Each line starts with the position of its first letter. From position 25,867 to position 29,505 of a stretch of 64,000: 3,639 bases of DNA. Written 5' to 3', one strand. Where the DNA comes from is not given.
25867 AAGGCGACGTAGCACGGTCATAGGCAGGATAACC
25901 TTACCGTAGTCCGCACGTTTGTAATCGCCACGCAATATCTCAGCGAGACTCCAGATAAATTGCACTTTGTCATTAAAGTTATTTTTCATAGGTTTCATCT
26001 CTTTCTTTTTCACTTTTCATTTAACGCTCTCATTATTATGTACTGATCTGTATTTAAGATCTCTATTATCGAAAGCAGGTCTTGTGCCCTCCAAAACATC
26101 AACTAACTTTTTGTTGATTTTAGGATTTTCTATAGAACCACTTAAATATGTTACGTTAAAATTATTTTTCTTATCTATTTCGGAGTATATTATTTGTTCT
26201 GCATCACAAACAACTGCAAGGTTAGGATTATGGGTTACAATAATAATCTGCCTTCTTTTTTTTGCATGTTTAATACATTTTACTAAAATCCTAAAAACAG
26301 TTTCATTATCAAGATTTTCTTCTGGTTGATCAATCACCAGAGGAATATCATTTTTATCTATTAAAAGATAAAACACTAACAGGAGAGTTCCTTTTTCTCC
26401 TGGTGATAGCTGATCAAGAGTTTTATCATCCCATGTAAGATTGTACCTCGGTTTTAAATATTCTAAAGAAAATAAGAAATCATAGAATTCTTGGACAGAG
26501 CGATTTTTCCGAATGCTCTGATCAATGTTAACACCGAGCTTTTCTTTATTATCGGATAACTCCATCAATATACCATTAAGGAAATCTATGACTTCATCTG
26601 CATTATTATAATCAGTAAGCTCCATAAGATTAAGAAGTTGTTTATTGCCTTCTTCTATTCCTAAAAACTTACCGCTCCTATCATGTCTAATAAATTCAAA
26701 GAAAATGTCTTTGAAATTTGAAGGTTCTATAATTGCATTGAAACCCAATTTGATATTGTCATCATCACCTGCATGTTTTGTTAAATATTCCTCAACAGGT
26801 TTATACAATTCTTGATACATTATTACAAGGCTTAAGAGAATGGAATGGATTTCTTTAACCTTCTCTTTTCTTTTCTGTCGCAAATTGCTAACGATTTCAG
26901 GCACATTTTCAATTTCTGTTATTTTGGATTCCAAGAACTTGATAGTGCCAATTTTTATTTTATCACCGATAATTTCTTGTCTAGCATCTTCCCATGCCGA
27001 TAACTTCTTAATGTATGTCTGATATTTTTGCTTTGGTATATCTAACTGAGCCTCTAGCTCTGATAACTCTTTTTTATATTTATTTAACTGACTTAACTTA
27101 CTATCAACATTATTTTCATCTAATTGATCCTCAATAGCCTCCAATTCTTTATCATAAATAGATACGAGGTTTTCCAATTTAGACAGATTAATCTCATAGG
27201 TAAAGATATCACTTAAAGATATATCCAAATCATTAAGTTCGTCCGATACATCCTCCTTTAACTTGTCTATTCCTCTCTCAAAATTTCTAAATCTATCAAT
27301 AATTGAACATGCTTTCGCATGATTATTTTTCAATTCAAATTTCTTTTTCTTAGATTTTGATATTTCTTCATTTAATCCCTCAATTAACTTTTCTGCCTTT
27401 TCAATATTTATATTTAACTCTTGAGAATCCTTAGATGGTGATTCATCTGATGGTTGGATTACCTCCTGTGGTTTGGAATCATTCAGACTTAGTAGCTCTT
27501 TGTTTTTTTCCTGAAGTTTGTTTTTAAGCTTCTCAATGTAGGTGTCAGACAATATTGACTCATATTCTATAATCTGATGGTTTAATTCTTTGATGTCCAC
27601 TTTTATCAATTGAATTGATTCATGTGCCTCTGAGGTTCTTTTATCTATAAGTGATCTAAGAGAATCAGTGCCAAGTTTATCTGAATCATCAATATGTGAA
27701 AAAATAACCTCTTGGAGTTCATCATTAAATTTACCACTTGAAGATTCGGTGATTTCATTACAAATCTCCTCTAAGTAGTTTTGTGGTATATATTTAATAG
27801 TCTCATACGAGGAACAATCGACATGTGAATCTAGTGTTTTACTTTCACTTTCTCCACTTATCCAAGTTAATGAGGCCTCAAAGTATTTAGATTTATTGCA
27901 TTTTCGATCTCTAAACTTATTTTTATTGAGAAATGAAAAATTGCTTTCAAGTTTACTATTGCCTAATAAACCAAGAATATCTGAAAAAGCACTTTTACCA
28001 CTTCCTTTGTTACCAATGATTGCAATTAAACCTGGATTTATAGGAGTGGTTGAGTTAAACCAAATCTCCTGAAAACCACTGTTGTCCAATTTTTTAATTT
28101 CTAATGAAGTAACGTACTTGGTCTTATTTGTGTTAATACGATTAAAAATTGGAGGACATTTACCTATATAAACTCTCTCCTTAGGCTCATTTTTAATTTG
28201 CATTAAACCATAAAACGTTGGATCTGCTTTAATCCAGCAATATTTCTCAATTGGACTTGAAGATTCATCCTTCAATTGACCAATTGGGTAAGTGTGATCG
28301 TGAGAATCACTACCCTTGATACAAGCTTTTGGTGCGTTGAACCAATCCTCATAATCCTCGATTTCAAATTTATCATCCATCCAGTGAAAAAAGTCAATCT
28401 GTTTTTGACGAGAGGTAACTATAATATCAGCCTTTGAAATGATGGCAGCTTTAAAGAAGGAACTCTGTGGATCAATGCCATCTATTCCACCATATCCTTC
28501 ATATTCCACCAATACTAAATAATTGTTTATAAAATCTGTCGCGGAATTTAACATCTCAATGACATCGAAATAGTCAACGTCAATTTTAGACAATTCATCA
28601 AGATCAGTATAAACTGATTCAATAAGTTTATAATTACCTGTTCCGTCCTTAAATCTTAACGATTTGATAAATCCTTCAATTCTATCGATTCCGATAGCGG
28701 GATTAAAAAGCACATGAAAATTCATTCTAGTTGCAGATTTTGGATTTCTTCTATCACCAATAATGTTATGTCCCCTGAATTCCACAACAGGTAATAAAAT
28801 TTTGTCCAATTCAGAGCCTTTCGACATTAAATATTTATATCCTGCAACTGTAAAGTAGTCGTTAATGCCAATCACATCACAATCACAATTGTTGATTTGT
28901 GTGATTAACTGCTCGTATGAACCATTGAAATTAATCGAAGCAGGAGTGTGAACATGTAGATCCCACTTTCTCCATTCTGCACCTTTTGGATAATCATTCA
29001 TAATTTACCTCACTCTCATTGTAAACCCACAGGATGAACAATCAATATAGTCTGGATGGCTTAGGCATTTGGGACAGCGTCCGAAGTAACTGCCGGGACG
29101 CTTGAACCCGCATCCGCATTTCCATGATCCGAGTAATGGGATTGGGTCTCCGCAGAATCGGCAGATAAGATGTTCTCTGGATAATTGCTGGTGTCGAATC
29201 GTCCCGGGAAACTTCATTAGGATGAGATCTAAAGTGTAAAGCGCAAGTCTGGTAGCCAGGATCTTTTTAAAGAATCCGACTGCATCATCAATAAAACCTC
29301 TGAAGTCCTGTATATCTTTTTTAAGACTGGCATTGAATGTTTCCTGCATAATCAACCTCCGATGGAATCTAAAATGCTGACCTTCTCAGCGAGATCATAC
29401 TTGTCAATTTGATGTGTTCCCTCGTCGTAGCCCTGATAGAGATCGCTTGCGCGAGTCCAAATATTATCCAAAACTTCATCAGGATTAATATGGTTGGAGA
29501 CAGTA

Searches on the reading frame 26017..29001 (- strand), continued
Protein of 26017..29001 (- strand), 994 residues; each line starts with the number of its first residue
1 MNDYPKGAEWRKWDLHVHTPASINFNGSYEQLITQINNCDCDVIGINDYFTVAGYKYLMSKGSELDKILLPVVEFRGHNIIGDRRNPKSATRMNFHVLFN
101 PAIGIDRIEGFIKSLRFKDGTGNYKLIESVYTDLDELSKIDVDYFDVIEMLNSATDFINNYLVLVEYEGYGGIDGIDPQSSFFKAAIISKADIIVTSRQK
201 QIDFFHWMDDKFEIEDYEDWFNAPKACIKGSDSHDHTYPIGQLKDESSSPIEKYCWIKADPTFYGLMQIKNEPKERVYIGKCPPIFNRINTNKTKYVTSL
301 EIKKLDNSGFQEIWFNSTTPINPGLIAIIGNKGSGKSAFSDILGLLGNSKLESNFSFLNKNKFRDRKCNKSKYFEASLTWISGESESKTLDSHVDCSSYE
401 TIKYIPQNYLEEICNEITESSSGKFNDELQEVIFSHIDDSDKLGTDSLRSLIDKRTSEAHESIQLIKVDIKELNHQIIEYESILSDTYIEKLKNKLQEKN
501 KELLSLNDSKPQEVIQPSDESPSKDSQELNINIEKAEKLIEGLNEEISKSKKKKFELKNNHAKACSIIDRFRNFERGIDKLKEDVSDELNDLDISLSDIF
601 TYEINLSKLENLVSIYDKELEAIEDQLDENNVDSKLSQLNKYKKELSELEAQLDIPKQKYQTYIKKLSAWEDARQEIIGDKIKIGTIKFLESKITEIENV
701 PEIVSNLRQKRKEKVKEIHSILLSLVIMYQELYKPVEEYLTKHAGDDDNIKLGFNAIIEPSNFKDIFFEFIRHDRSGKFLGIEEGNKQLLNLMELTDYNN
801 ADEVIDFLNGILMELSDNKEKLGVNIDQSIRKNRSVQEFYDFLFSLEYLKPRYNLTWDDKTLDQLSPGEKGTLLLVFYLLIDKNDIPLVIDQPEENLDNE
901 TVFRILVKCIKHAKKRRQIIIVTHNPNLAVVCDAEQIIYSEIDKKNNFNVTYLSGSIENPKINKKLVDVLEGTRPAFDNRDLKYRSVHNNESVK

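Call 76: search_dna_similar(query=window:26017-29001:-, collection=plasmids, mode=protein, max_evalue=1e-8, max_rows=40, rows=spread)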
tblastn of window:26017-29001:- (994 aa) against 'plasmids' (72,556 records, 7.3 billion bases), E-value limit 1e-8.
Records with a match: 837; places in all: 857; records where one place covers at least 80% of the query: 193.
Best place of each record, by identity: <60% 837.
By first word of the organism name: Klebsiella 255; Escherichia 198; Enterobacter 36; Piscirickettsia 34; Sinorhizobium 23; Pseudomonas 21; Citrobacter 19; Serratia 19; Raoultella 18; Staphylococcus 17; and 61 more.
By predicted mobility (MOB-suite, as given by PLSDB): conjugative 561; non-mobilizable 178; mobilizable 98.
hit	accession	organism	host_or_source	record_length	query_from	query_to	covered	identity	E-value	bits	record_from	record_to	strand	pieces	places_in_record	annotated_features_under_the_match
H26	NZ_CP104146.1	Rhizobium sullae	Sulla coronaria,cell culture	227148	17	994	98%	38.3%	0e+0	669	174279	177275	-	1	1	TrlF family AAA-like ATPase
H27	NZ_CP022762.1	Ralstonia solanacearum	Solanum tuberosum,single cell,Potato ...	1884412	2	984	89%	31.3%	2e-113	465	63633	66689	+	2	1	none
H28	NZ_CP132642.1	Klebsiella pneumoniae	Homo sapiens,respiratory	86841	4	984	85%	27.0%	1e-25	203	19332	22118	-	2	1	TrlF family AAA-like ATPase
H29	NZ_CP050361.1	Klebsiella pneumoniae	Homo sapiens,Rectal swab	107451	4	984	85%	27.0%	1e-25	203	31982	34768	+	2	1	TrlF family AAA-like ATPase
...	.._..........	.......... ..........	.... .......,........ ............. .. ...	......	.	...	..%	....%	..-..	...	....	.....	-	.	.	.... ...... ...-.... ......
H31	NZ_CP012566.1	Klebsiella pneumoniae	Homo sapiens,abdominal drainage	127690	4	984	85%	27.0%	1e-25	203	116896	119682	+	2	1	TrlF family AAA-like ATPase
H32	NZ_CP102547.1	Klebsiella pneumoniae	Homo sapiens,microbial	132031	4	984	85%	27.0%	1e-25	203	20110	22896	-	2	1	TrlF family AAA-like ATPase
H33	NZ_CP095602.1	Klebsiella pneumoniae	Homo sapiens,Pure culture one microbial ...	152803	4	984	85%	27.0%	1e-25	203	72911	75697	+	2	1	TrlF family AAA-like ATPase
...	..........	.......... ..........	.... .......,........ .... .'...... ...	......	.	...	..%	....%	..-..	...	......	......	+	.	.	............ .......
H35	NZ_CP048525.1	Agrobacterium tumefaciens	walnut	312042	7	977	82%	25.7%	4e-28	241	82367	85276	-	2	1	TrlF family AAA-like ATPase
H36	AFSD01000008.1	Agrobacterium tumefaciens F2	soil near Harbin Institute of Technology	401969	7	977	76%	25.2%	1e-24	226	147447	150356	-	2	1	hypothetical protein (x2)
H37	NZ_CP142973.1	Klebsiella pneumoniae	cell culture,seawater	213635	6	984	57%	31.2%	4e-22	218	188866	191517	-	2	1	TrlF family AAA-like ATPase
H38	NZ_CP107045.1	Klebsiella pneumoniae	Homo sapiens,Monoclonal strain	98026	6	984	57%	30.9%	1e-21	216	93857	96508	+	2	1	TrlF family AAA-like ATPase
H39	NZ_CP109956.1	Escherichia coli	duck,whole organism,brain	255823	6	984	57%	30.9%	1e-21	216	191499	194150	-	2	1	TrlF family AAA-like ATPase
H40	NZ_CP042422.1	Leuconostoc lactis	cell culture,kimchi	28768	7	984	57%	29.6%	3e-22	215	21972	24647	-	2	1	TrlF family AAA-like ATPase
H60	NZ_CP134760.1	Pantoea agglomerans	Allium cepa,cell culture,bulb ...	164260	866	980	12%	34.8%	1e-8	67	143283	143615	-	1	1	ppl: anti-phage protein Ppl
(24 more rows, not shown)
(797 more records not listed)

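Call 77: get_annotated_region(hit=H60, flank=4000)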
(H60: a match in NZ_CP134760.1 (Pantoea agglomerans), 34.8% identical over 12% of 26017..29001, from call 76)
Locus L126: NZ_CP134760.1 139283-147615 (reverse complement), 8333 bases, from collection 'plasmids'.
description: Pantoea agglomerans strain AR24 plasmid pAR24_C, complete sequence
organism: Pantoea agglomerans (NCBI taxid 549)
taxonomy: Bacteria; Pseudomonadota; Gammaproteobacteria; Enterobacterales; Erwiniaceae; Pantoea; Pantoea agglomerans
host: -; source: Allium cepa,cell culture,bulb [BTO:0000159]; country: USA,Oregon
typing (MOB-suite, as given by PLSDB): conjugative; replicon rep_cluster_1441; relaxase MOBF; mating-pair formation MPF_F
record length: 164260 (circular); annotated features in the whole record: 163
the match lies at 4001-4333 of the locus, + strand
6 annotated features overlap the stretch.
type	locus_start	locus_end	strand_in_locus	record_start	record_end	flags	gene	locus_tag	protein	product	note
CDS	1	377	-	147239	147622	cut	-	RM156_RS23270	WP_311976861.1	hypothetical protein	-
CDS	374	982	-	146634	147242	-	-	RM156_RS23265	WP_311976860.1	hypothetical protein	-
CDS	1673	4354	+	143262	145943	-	ppl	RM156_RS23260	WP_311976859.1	anti-phage protein Ppl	GO:0051607 - defense response to virus [Evidence IEA]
CDS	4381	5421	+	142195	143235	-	-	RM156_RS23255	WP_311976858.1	DUF3800 domain-containing protein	-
CDS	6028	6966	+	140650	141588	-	-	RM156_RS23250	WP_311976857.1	DUF2971 domain-containing protein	-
CDS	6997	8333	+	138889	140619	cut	-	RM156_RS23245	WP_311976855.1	caspase family protein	-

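Call 78: get_annotated_region(hit=H28, flank=5000)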
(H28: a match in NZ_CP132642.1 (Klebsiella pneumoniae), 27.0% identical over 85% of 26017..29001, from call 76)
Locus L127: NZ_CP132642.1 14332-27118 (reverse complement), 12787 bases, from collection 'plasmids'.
description: Klebsiella pneumoniae strain 589376 plasmid p4, complete sequence
organism: Klebsiella pneumoniae (NCBI taxid 573)
taxonomy: Bacteria; Pseudomonadota; Gammaproteobacteria; Enterobacterales; Enterobacteriaceae; Klebsiella; Klebsiella pneumoniae
host: -; source: Homo sapiens,respiratory; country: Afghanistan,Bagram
typing (MOB-suite, as given by PLSDB): non-mobilizable; replicon IncFIB
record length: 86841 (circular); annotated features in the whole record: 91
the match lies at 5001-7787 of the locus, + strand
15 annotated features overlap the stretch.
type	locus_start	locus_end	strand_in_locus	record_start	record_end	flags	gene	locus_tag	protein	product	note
CDS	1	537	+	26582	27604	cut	istA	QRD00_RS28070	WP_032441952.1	IS21-like element ISSen3 family transposase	-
CDS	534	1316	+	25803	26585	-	istB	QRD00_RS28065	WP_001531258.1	IS21-like element ISSen3 family helper ATPase IstB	-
CDS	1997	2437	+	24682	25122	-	-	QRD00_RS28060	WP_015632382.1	transposase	GO:0006313 - DNA transposition [Evidence IEA]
CDS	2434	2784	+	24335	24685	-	tnpB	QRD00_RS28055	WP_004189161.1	IS66 family insertion sequence element accessory protein TnpB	-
CDS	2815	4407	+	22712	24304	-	-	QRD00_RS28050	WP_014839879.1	IS66-like element ISKox1 family transposase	-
CDS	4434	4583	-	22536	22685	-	-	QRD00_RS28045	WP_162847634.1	hypothetical protein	-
CDS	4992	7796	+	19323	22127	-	-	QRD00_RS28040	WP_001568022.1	TrlF family AAA-like ATPase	-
CDS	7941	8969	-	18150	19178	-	-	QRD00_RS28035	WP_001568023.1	Abi family protein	-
CDS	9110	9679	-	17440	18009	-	-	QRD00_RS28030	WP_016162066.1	hypothetical protein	-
CDS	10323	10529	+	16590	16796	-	-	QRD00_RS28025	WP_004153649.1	hypothetical protein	-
CDS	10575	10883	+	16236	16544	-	-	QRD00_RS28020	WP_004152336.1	hypothetical protein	-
CDS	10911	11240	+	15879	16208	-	-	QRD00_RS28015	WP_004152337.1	hypothetical protein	-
CDS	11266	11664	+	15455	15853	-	-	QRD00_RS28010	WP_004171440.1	hypothetical protein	-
CDS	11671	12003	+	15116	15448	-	-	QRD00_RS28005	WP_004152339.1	hypothetical protein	-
CDS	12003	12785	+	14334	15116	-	-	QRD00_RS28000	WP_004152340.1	site-specific integrase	GO:0015074 - DNA integration [Evidence IEA]; GO:0006310 - DNA recombination [Evidence IEA]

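Call 91: find_encoding_contigs(protein=P0050, flank=6000, max_places=2)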
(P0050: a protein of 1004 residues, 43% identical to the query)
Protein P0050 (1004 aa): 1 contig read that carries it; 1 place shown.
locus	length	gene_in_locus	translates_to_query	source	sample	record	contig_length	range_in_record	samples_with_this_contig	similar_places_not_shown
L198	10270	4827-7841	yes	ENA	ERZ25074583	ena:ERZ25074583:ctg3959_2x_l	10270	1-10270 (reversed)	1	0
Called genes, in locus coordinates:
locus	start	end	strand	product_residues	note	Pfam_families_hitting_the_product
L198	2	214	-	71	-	?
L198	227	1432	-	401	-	PF14064:HmuY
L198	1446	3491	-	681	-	PF07715:Plug, PF00593:TonB_dep_Rec_b-barrel, PF14905:OMP_b-brl_3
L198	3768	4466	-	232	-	-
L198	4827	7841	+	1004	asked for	PF02463:SMC_N (weak), PF13304:AAA_21 (faint)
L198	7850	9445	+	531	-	PF00005:ABC_tran (faint), PF13175:AAA_15, PF13304:AAA_21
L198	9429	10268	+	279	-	?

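Call 92: find_encoding_contigs(protein=P0052, flank=6000, max_places=2)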
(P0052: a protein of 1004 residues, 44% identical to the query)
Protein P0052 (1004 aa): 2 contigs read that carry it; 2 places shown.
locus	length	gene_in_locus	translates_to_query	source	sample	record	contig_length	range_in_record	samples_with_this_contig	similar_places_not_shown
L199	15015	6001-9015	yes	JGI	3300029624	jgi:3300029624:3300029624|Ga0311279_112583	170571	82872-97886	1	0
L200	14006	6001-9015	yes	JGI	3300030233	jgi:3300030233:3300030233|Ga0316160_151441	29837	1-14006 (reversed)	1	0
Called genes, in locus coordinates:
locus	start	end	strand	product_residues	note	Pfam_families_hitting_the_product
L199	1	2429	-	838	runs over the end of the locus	PF17764:PriA_3primeBD, PF00270:DEAD, PF04851:ResIII, PF18319:Zn_ribbon_PriA, PF00271:Helicase_C, PF18074:PriA_C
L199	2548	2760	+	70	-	-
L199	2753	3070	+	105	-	PF05016:ParE_toxin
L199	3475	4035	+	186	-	-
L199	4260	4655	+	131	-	-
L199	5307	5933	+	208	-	-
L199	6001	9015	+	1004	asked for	PF02463:SMC_N (faint), PF13304:AAA_21 (weak)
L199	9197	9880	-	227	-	PF04326:SLFN_AlbA_2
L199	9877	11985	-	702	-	PF03190:Thioredox_DsbH, PF13098:Thioredoxin_2 (weak), PF13899:Thioredoxin_7, PF07470:Glyco_hydro_88 (faint), PF03663:Glyco_hydro_76 (faint)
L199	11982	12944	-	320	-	PF08885:GSCFA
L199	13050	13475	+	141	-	-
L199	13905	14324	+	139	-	PF13518:HTH_28 (weak)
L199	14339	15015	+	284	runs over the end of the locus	PF00665:rve, PF13683:rve_3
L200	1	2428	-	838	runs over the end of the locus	PF17764:PriA_3primeBD, PF00270:DEAD, PF04851:ResIII, PF18319:Zn_ribbon_PriA, PF00271:Helicase_C, PF18074:PriA_C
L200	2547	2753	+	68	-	-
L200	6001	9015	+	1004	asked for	PF02463:SMC_N (faint), PF13304:AAA_21 (weak)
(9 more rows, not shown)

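Call 93: find_encoding_contigs(protein=P0062, flank=6000, max_places=2)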
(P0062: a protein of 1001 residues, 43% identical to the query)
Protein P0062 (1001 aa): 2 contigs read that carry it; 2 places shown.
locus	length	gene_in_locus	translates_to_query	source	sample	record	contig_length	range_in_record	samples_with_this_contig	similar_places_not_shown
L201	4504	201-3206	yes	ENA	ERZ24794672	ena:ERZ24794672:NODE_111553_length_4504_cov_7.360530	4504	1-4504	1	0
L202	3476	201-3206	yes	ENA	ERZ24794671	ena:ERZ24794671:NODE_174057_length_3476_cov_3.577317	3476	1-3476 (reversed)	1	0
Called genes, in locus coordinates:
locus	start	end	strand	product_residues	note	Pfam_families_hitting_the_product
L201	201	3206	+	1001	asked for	PF13304:AAA_21 (faint)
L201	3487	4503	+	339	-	?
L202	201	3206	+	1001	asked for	PF13304:AAA_21 (faint)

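Call 95: search_protein_families(library=ncbifam, proteins=[L198:7850-9445:+, L199:9197-9880:-], max_evalue=0.001)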
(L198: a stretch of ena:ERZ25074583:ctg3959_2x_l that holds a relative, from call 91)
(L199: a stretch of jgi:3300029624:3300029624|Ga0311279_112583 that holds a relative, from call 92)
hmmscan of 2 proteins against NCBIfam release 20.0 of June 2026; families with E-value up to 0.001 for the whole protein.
L198:7850-9445:+ (531 aa): 29 families (the best 25 are shown)
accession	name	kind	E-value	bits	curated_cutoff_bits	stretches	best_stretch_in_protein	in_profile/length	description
TIGR04435.1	restrict_AAA_1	hypoth_equivalog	4.6e-15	55.3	300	1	362-507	394-551/568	restriction system-associated AAA family ATPase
NF041760.1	PtuA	equivalog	2e-12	46.8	500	1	388-519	378-502/524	retron Ec78 anti-phage system effector ATPase PtuA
NF047739.1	antiphage_MADS3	equivalog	9.7e-10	38.2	420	1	365-436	316-383/427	methylation-associated defense system AAA family ATPase MAD3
NF000355.4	ribo_prot_ABC_F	equivalog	1.2e-08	34.3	380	1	189-444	30-188/499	ribosomal protection-like ABC-F family protein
TIGR03608.1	L_ocin_972_ABC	subfamily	3.8e-07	29.8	254.85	0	376-435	144-200/206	putative bacteriocin export ABC transporter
TIGR03410.1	urea_trans_UrtE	equivalog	4.7e-07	29.5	285.8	1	183-218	22-57/230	urea ABC transporter ATP-binding subunit UrtE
NF038234.1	retron_eff_Eco8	equivalog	1.1e-06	27.6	250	1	382-437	267-330/679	retron Eco8 family effector endonuclease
NF000169.2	ABCF_Sal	exception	1.2e-06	27.5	725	0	188-209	28-49/542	Sal family ABC-F type ribosomal protection protein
TIGR02857.1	CydD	equivalog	1.8e-06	27.2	435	0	358-436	451-524/529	thiol reductant ABC exporter subunit CydD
TIGR00972.1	3a0107s01c2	equivalog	6.1e-06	25.8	343.2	0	333-428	108-202/248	phosphate ABC transporter ATP-binding protein PstB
NF000168.2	ABCF_Msr_all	exception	6.8e-06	24.9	680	0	358-444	92-171/487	Msr family ABC-F type ribosomal protection protein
TIGR01189.1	ccmA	equivalog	2.3e-05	24.2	131.6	0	375-434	136-192/198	heme ABC exporter ATP-binding protein CcmA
NF008775.0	PRK11819.1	equivalog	2.6e-05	23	599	0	182-210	345-372/556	energy-dependent translational throttle protein EttA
TIGR03719.1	ABC_ABC_ChvD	subfamily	2.7e-05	23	806.75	0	181-210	342-370/552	energy-dependent translational throttle protein EttA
NF000170.2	ABCF_Vga_all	exception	3.8e-05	22.4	725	0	191-210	301-320/521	Vga family ABC-F type ribosomal protection protein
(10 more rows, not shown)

L199:9197-9880:- (227 aa): 0 families

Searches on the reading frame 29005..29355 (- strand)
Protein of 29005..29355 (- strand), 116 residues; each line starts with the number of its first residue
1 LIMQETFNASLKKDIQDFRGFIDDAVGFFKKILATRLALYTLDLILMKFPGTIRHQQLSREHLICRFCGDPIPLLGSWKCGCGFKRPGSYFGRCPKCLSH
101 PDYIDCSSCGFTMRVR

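Call 3: search_protein_families(library=pfam, proteins=[window:29005-29355:-], max_evalue=1)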
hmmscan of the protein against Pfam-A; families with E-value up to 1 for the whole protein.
window:29005-29355:- (116 aa): 2 families
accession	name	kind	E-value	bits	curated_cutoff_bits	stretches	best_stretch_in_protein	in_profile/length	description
PF12773.13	DZR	-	0.21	12.3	27.3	0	82-112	4-33/45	Double zinc ribbon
PF18073.7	Zn_ribbon_LapB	-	0.8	9.9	25.7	0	82-97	6-20/28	Rubredoxin metal binding domain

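Call 4: search_protein_families(library=padloc, proteins=[window:29005-29355:-], max_evalue=1)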
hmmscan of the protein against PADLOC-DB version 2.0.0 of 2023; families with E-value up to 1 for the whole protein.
window:29005-29355:- (116 aa): 0 families

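Call 5: search_protein_families(library=ncbifam, proteins=[window:29005-29355:-], max_evalue=1)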
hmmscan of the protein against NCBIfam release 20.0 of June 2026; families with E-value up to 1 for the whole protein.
window:29005-29355:- (116 aa): 1 family
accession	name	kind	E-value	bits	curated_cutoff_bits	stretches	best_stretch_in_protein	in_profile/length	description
TIGR02419.1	C4_traR_proteo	subfamily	0.26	11.9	59.7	1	57-73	27-43/64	phage/conjugal plasmid C-4 type zinc finger protein, TraR family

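Call 83: search_protein_families(library=pfam, proteins=[window:29005-29349:-], max_evalue=0.01)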
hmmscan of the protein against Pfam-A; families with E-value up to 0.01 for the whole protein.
window:29005-29349:- (114 aa): 0 families
